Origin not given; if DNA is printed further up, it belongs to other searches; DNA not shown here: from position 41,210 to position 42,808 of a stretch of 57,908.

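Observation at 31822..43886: Dual-LysR island: acyl-CoA ligase, two paralogous ACADs, two stand-alone Cys-His-His ketosynthases, an enoate/dienoyl-CoA-reductase-type flavoenzyme and an MBL hydrolase, with no ACP, KR or DH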

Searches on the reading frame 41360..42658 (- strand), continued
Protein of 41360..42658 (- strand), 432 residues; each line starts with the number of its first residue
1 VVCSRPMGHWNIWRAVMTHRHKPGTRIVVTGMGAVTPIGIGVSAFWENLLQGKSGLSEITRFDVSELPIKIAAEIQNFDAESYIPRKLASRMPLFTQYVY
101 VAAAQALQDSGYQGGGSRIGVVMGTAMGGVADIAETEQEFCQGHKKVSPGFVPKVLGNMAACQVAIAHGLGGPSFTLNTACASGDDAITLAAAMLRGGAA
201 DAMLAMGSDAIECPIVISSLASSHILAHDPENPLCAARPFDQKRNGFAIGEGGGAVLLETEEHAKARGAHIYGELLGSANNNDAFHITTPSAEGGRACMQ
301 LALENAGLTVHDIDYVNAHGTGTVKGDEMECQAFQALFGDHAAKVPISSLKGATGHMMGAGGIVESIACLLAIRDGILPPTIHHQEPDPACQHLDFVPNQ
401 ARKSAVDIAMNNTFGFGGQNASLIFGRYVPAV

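Call 28: search_solved_structures(query=window:41360-42610:-, max_evalue=1e-80)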
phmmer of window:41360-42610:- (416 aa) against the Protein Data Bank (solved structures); distinct sequences matched with E-value up to 1e-80: 31.
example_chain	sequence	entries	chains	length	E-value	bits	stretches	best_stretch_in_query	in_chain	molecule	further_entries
5sxo_A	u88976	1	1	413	2.5e-111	376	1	9-411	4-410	3-oxoacyl-[acyl-carrier-protein] synthase 2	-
3o04_A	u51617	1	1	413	9e-111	374.1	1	9-411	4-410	beta-keto-acyl carrier protein synthase II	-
4ls5_A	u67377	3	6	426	1.9e-106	359.9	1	9-412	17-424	3-oxoacyl-[acyl-carrier-protein] synthase 2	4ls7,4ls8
4ls6_A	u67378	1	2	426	2.4e-106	359.6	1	9-412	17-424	3-oxoacyl-[acyl-carrier-protein] synthase 2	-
1j3n_A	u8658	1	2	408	5e-105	355.2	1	10-411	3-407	3-oxoacyl-(acyl-carrier protein) synthase II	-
4b7v_A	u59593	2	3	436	8.7e-102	344.5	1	9-412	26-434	3-OXOACYL-[ACYL-CARRIER-PROTEIN] SYNTHASE 2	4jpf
8qm1_A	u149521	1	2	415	1e-101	344.3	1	9-412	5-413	3-oxoacyl-[acyl-carrier-protein] synthase 2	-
6okg_A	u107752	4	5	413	4.5e-101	342.2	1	9-410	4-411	3-oxoacyl-[acyl-carrier-protein] synthase 2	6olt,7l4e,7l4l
1b3n_A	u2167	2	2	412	4.9e-101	342.1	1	9-410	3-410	PROTEIN (KETOACYL ACYL CARRIER PROTEIN SYNTHASE 2) | BETA-KETOACYL ACP SYNTHASE II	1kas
2gfw_A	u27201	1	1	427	7.8e-101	341.4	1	9-410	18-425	3-oxoacyl-[acyl-carrier-protein] synthase 2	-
4qav_A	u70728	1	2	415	1.3e-100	340.6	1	9-412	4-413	3-oxoacyl-[acyl-carrier-protein] synthase 2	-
8cn8_A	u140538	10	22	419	2.1e-100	340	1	9-412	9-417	3-oxoacyl-[acyl-carrier-protein] synthase 2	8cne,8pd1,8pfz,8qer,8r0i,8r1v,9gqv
8pj0_A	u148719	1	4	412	3.3e-100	339.3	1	9-412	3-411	3-oxoacyl-[acyl-carrier-protein] synthase 2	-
4jb6_A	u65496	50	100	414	4.7e-100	338.8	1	9-412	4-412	3-oxoacyl-[acyl-carrier-protein] synthase 2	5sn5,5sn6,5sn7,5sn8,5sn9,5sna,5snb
8cou_A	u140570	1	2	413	6.4e-100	338.4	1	9-412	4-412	3-oxoacyl-[acyl-carrier-protein] synthase 2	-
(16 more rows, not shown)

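Call 30: find_encoding_contigs(protein=P0098, flank=10000, max_places=2)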
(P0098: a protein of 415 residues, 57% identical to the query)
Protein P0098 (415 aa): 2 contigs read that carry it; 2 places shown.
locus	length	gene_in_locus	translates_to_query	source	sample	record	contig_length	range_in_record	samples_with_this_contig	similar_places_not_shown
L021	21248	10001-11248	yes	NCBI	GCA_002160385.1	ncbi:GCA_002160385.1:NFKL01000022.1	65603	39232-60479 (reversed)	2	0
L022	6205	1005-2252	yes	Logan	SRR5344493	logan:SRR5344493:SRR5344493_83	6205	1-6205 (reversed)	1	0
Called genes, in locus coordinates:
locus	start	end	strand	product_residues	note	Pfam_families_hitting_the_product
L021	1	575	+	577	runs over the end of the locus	PF00664:ABC_membrane, PF00005:ABC_tran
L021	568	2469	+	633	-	PF00664:ABC_membrane, PF00005:ABC_tran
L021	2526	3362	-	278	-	PF06253:MTTB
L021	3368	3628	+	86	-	-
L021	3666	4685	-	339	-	PF00294:PfkB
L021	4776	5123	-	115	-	-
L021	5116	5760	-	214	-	PF01081:Aldolase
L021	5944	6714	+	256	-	PF25213:HVO_A0261_N, PF09339:HTH_IclR, PF12802:MarR_2, PF01614:IclR_C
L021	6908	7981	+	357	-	PF00365:PFK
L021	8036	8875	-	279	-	PF09234:DUF1963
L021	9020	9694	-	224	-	-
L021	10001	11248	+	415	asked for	PF00109:ketoacyl-synt, PF00108:Thiolase_N (weak), PF02801:Ketoacyl-synt_C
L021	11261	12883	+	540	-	PF00501:AMP-binding, PF13193:AMP-binding_C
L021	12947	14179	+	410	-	PF00109:ketoacyl-synt, PF02801:Ketoacyl-synt_C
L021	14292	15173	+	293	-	PF00126:HTH_1, PF03466:LysR_substrate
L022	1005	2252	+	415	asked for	PF00109:ketoacyl-synt, PF00108:Thiolase_N (weak), PF02801:Ketoacyl-synt_C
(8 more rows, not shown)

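Call 72: search_protein_families(library=pfam, proteins=[L007:73-864:+, L007:843-1691:+, L007:1704-3641:+, L007:3644-5725:+, L007:6070-8565:+, L007:7582-8637:-, L007:17807-18682:+, L007:18753-20594:+, L007:20598-21134:+, L007:19362-21122:-], max_evalue=0.00001)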
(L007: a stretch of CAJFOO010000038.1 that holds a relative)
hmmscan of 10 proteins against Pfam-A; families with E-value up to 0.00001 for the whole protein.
L007:73-864:+ (263 aa): 2 families
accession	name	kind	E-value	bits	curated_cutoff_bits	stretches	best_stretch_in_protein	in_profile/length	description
PF00793.26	DAHP_synth_1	-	2.4e-77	259.9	25.5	1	1-233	20-264/270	DAHP synthetase I family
PF03102.20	NeuB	-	1.4e-09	38.2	22.1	1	50-239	57-238/241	NeuB family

L007:843-1691:+ (282 aa): 1 family
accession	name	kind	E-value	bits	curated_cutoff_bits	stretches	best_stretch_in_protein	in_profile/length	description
PF01261.30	AP_endonuc_2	-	7.3e-17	62.3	31.1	1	24-264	1-246/249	Xylose isomerase-like TIM barrel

L007:1704-3641:+ (645 aa): 16 families
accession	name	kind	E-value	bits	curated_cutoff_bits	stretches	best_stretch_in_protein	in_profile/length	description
PF00724.26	Oxidored_FMN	-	1.2e-68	232.3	27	1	6-333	2-338/342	NADH:flavin oxidoreductase / NADH oxidase family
PF07992.20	Pyr_redox_2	-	4.9e-27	95.6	26.1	1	380-606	2-246/291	Pyridine nucleotide-disulphide oxidoreductase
PF13450.12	NAD_binding_8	-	1.2e-18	67.6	21.9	2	383-421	1-39/68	NAD(P)-binding Rossmann-like domain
PF00070.33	Pyr_redox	-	2.7e-16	60.3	22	1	503-572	1-70/82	Pyridine nucleotide-disulphide oxidoreductase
PF01266.30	DAO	-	8.5e-15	55.6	27.9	1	380-416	1-38/353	FAD dependent oxidoreductase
PF00890.30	FAD_binding_2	-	9.4e-10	38.7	20.4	1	381-420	2-41/414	FAD binding domain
PF01262.27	AlaDh_PNT_C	-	1.2e-07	31.8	23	0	378-413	28-63/214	Alanine dehydrogenase/PNT, C-terminal domain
PF02737.24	3HCDH_N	-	1.4e-07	32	22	0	380-413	1-34/180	3-hydroxyacyl-CoA dehydrogenase, NAD binding domain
PF03486.20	HI0933_like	-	7.3e-07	29.3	50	0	380-420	2-42/244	HI0933-like protein Rossmann domain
PF01494.25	FAD_binding_3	-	7.6e-07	29.1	22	0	503-535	3-35/349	FAD binding domain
PF21799.2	MurD-like_N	-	1.5e-06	28.8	27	0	379-420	1-42/88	Mur ligase MurD-like, N-terminal domain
PF01210.29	NAD_Gly3P_dh_N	-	1.9e-06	28.4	23.1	0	380-412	1-33/158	NAD-dependent glycerol-3-phosphate dehydrogenase N-terminus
PF12831.13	FAD_oxidored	-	2e-06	27.8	27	0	381-425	2-46/416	FAD dependent oxidoreductase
PF13738.12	Pyr_redox_3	-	4.8e-06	26.5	30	0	466-569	128-239/305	Pyridine nucleotide-disulphide oxidoreductase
PF03721.20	UDPG_MGDP_dh_N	-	6.1e-06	26.4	27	0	379-413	1-35/187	UDP-glucose/GDP-mannose dehydrogenase family, NAD binding domain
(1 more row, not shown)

L007:3644-5725:+ (693 aa): 7 families
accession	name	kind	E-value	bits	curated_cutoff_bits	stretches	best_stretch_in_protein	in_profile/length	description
PF00724.26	Oxidored_FMN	-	6.4e-71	239.8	27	1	34-363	2-340/342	NADH:flavin oxidoreductase / NADH oxidase family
PF07992.20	Pyr_redox_2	-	1.9e-29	103.4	26.1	2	488-659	93-250/291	Pyridine nucleotide-disulphide oxidoreductase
PF00070.33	Pyr_redox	-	6.4e-15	55.9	22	1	546-620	1-79/82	Pyridine nucleotide-disulphide oxidoreductase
PF13738.12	Pyr_redox_3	-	4.3e-12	46.3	30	1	533-660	153-288/305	Pyridine nucleotide-disulphide oxidoreductase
PF13450.12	NAD_binding_8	-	7.2e-12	45.8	21.9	0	414-456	1-41/68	NAD(P)-binding Rossmann-like domain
PF12831.13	FAD_oxidored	-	1.9e-09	37.7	27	1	412-450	2-40/416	FAD dependent oxidoreductase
PF01262.27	AlaDh_PNT_C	-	8.3e-09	35.6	23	1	405-440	22-59/214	Alanine dehydrogenase/PNT, C-terminal domain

L007:6070-8565:+ (831 aa): 0 families

L007:7582-8637:- (351 aa): 0 families

L007:17807-18682:+ (291 aa): 1 family
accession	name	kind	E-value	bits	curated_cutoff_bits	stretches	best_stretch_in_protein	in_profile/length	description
PF02163.28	Peptidase_M50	-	8.8e-13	48.5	27.2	1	200-250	168-219/221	Peptidase family M50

L007:18753-20594:+ (613 aa): 2 families
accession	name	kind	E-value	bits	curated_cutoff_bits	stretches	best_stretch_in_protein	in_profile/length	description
PF19864.5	Radical_SAM_N2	-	1.7e-68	229.2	29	1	53-203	1-151/151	Radical SAM proteins, N-terminal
PF04055.27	Radical_SAM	-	4.2e-18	66.5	29.5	1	261-424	2-165/166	Radical SAM superfamily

L007:20598-21134:+ (178 aa): 0 families

L007:19362-21122:- (586 aa): 0 families

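Call 77: search_protein_families(library=pfam, proteins=[L006:39-824:-, L006:4656-5369:+, L006:5524-6534:+, L006:6536-7027:+, L006:7039-7650:+, L006:7610-8476:+, L007:6070-8565:+], max_evalue=0.01)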
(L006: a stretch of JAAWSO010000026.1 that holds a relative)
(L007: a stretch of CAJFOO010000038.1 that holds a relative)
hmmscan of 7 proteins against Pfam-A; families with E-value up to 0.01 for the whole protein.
L006:39-824:- (261 aa): 3 families
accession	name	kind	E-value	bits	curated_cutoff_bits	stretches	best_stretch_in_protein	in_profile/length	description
PF13561.12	adh_short_C2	-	8.9e-23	81.5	27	1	149-251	136-235/236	Enoyl-(Acyl carrier protein) reductase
PF00106.31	adh_short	-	1.1e-20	74.4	26.6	2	151-199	144-192/195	short chain dehydrogenase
PF01370.27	Epimerase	-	0.0016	18.3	20.9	1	7-76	3-77/240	NAD dependent epimerase/dehydratase family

L006:4656-5369:+ (237 aa): 1 family
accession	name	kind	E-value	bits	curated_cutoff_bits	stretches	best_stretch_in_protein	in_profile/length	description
PF02368.24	Big_2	-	9.2e-06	26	22.8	1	115-192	3-75/79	Bacterial Ig-like domain (group 2)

L006:5524-6534:+ (336 aa): 2 families
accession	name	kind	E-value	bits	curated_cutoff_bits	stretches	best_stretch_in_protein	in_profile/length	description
PF13472.12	Lipase_GDSL_2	-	5.2e-21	76.4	32.9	1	153-319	1-174/178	GDSL-like Lipase/Acylhydrolase family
PF00657.28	Lipase_GDSL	-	9.2e-05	23.1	23.6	1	212-324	80-204/208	GDSL-like Lipase/Acylhydrolase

L006:6536-7027:+ (163 aa): 1 family
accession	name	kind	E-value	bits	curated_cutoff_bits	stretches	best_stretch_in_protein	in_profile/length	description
PF14270.11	DUF4358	-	1.6e-21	76.9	25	1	54-148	5-102/102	Domain of unknown function (DUF4358)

L006:7039-7650:+ (203 aa): 3 families
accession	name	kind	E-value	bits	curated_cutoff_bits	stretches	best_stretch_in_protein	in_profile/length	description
PF04542.20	Sigma70_r2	-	2.4e-17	62.9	24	1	28-93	2-69/71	Sigma-70 region 2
PF08281.18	Sigma70_r4_2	-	7.2e-12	45.2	25.7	1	119-168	3-52/54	Sigma-70, region 4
PF04545.22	Sigma70_r4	-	4e-08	33.1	24.1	1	123-171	1-49/50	Sigma-70, region 4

L006:7610-8476:+ (288 aa): 4 families
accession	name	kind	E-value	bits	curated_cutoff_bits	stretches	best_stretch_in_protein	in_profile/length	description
PF11738.13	DUF3298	-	3.9e-12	47.4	24.1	1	209-285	2-83/84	Protein of unknown function (DUF3298)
PF13739.11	PdaC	-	2.9e-09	38.4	29.1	1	101-183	10-86/95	Deacetylase PdaC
PF13786.12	DUF4179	-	9.6e-05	23.2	30.1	1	50-95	9-55/94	Domain of unknown function (DUF4179)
PF22813.1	TcaA_2nd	-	0.0063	17.3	26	0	214-272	50-102/103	TcaA protein second domain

L007:6070-8565:+ (831 aa): 2 families
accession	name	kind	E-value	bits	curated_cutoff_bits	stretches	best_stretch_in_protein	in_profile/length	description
PF16768.10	NupH_GANP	-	0.0097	15.9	25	0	232-319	68-152/292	Nucleoporin homology of Germinal-centre associated nuclear protein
PF22783.1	BapA_N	-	0.0098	16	27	1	207-231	44-68/123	BapA, prefix-like domain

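Call 81: search_protein_families(library=ncbifam, proteins=[L007:843-1691:+, L007:73-864:+, L007:1704-3641:+, L007:3644-5725:+], max_evalue=1e-8)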
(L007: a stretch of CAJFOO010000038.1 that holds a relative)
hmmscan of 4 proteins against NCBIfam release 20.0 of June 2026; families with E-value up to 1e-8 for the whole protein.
L007:843-1691:+ (282 aa): 0 families

L007:73-864:+ (263 aa): 8 families
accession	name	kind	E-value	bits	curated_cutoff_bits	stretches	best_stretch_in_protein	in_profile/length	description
NF006421.0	PRK08673.1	subfamily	1.9e-124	415.3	335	1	1-239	97-335/338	3-deoxy-7-phosphoheptulonate synthase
TIGR01361.1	DAHP_synth_Bsub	equivalog_domain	1.5e-111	371.9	267.75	1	1-231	28-258/260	3-deoxy-7-phosphoheptulonate synthase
NF009933.0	PRK13396.1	subfamily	2.6e-100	335.8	486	1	1-240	104-344/352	3-deoxy-7-phosphoheptulonate synthase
NF009239.0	PRK12595.1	equivalog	5.6e-100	334.8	279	1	1-236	121-356/360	bifunctional 3-deoxy-7-phosphoheptulonate synthase/chorismate mutase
NF041229.1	BagF_FevY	exception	6.7e-87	291.8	700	1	1-227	93-319/340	phospho-2-dehydro-3-deoxyheptonate aldolase BagF/FevY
NF003543.0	PRK05198.1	equivalog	2.2e-34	118.7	242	1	1-236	20-270/273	3-deoxy-8-phosphooctulonate synthase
TIGR01362.1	KDO8P_synth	equivalog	1.1e-33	116.5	314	1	1-235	5-254/258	3-deoxy-8-phosphooctulonate synthase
NF009109.0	PRK12457.1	equivalog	5.1e-21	75.2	457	1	37-235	61-270/281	3-deoxy-8-phosphooctulonate synthase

L007:1704-3641:+ (645 aa): 41 families (the best 25 are shown)
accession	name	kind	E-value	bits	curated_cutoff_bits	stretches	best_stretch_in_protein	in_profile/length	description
NF041087.1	bile_acid_BaiCD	equivalog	1.4e-147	492.6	825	1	6-640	4-642/642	bile acid Fe-S flavoenzyme BaiCD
TIGR03997.1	mycofact_OYE_2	equivalog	1.8e-145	485.9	793.15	1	6-639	2-644/645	mycofactocin system FadH/OYE family oxidoreductase 2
NF045599.1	bili_reduct_long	exception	6.2e-137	457.5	750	1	6-640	1-641/641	bilirubin reductase, long form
TIGR03996.1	mycofact_OYE_1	hypoth_equivalog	4.9e-68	230.2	627.9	1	10-632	6-628/633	mycofactocin system FadH/OYE family oxidoreductase 1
NF006101.0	PRK08255.1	equivalog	2.1e-64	217.9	1078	1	5-325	398-725/768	bifunctional salicylyl-CoA 5-hydroxylase/oxidoreductase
NF010047.0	PRK13523.1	equivalog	2.8e-62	210.7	431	1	5-332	4-322/339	NADPH dehydrogenase NamA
NF045592.1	bili_reduct_N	equivalog_domain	3.1e-56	191.1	425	1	6-363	2-363/363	bilirubin reductase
NF007899.0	PRK10605.1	subfamily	5.8e-46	157.4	403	1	1-329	1-336/365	N-ethylmaleimide reductase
TIGR01350.1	lipoamide_DH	equivalog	1.6e-17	63.4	408.8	1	463-599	132-270/461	dihydrolipoyl dehydrogenase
NF009410.0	PRK12771.1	subfamily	6.9e-17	61.2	516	1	377-419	137-179/566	NAD(P)-binding protein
NF009454.0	PRK12814.1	equivalog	3.8e-16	58.6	916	1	377-476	192-292/657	putative NADPH-dependent glutamate synthase small subunit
TIGR01317.1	GOGAT_sm_gam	subfamily_domain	9.3e-15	54.4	447.7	1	375-473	140-239/485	glutamate synthase small subunit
TIGR02053.1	MerA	equivalog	2.9e-14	52.9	454.45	1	463-568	130-234/465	mercury(II) reductase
NF004943.0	PRK06292.2-1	equivalog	4.6e-13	48.7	432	1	463-601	132-273/456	dihydrolipoyl dehydrogenase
NF005560.0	PRK07233.1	equivalog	8.7e-13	47.9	252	1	380-418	2-40/435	hypothetical protein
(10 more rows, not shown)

L007:3644-5725:+ (693 aa): 22 families
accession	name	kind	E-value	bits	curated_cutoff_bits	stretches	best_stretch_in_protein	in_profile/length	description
NF041087.1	bile_acid_BaiCD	equivalog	2.3e-126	422.5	825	1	31-682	1-638/642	bile acid Fe-S flavoenzyme BaiCD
TIGR03997.1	mycofact_OYE_2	equivalog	5e-121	405.1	793.15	1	34-515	2-484/645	mycofactocin system FadH/OYE family oxidoreductase 2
NF045599.1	bili_reduct_long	exception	4.4e-92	309.3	750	1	34-669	1-624/641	bilirubin reductase, long form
NF010047.0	PRK13523.1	equivalog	1.1e-66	225.2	431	1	33-357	4-319/339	NADPH dehydrogenase NamA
NF006101.0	PRK08255.1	equivalog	1.5e-57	195.3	1078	1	22-356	387-728/768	bifunctional salicylyl-CoA 5-hydroxylase/oxidoreductase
NF045592.1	bili_reduct_N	equivalog_domain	1.3e-55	189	425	1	33-392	1-363/363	bilirubin reductase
TIGR03996.1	mycofact_OYE_1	hypoth_equivalog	6.8e-55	186.7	627.9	1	36-681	4-631/633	mycofactocin system FadH/OYE family oxidoreductase 1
NF007899.0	PRK10605.1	subfamily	1.2e-35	123.5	403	1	31-360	3-339/365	N-ethylmaleimide reductase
TIGR02053.1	MerA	equivalog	2.7e-19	69.5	454.45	1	496-646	131-273/465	mercury(II) reductase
TIGR01350.1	lipoamide_DH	equivalog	1.2e-15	57.2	408.8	1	492-644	129-272/461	dihydrolipoyl dehydrogenase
NF004991.0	PRK06370.1-3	subfamily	5.9e-13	48.2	620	0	485-644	157-305/509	FAD-containing oxidoreductase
NF010311.1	PRK13748.1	subfamily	1e-12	47.7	600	0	472-647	210-370/560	mercury(II) reductase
NF045765.1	PhenlGlyoxDHPadH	equivalog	4.3e-12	45.6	475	1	481-648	86-248/416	NADH-dependent phenylglyoxylate dehydrogenase subunit epsilon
TIGR04018.1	Bthiol_YpdA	hypoth_equivalog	4.3e-12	45.5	339.9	0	542-649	150-257/316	YpdA family putative bacillithiol disulfide reductase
NF041682.1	ant_diox_AndAa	equivalog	3.4e-11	42.4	650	0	542-646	143-248/406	anthranilate 1,2-dioxygenase system ferredoxin--NAD(+) reductase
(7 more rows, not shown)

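Call 86: search_solved_structures(query=L012:5339-6994:-, max_evalue=1e-40)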
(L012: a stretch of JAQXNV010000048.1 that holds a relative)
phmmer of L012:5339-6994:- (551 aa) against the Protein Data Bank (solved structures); distinct sequences matched with E-value up to 1e-40: 10.
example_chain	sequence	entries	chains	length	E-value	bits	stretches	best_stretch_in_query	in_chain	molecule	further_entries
3r44_A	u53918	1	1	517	3e-47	164.5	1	37-538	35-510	fatty acyl CoA synthetase FADD13 (FATTY-ACYL-CoA SYNTHETASE)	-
8weu_A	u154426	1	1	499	1.3e-45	159.1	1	46-537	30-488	Fatty-acyl-CoA synthase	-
8wev_A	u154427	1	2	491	2.3e-45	158.3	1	46-537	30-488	Feruloyl-CoA Synthetase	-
8r2q_A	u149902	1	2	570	3.9e-45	157.6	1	22-536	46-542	Probable fatty-acid-CoA ligase FadD5 (Fatty-acid-CoA synthetase) (Fatty-acid-CoA synthase)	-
2qvx_X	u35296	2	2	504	7.5e-43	150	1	23-534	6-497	4-Chlorobenzoate CoA Ligase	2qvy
3cw8_X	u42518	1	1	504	5.1e-42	147.3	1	23-534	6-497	4-chlorobenzoyl CoA ligase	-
2qvz_X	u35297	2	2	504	5.1e-42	147.3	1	23-534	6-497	4-Chlorobenzoate CoA Ligase/Synthetase | 4-Chlorobenzoate CoA Ligase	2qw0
1t5d_X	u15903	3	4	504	1.8e-41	145.4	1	23-534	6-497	4-chlorobenzoyl CoA ligase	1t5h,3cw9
5ie0_A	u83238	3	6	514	2.7e-41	144.9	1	21-532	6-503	Oxalate--CoA ligase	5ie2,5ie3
6qjz_A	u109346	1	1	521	4e-41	144.3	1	21-537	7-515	oxalyl CoA-synthetase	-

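Call 90: list_cluster_members(proteins=[window:41360-42610:-, P0138, P0125, P0239, P0242])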
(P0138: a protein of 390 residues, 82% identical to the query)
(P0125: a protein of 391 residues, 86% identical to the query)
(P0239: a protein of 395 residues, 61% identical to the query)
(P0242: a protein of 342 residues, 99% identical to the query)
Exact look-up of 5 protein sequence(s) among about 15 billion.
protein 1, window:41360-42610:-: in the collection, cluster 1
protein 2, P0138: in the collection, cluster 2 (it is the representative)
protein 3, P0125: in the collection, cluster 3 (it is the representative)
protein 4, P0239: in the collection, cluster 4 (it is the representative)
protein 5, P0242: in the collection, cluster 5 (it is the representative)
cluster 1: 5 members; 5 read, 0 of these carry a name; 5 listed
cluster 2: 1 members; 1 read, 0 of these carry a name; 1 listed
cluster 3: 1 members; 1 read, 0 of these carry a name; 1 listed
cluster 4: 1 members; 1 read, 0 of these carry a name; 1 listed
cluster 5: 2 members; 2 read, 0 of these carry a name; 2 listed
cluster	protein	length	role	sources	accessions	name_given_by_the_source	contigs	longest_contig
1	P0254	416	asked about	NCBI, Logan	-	-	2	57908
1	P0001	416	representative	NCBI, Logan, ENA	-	-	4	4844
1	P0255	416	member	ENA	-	-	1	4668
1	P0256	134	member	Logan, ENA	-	-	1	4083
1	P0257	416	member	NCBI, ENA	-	-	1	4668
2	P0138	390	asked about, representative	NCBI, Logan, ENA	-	-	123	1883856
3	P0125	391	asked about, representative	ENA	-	-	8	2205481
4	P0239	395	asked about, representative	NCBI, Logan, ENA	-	-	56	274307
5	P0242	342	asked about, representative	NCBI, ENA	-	-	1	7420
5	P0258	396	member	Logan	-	-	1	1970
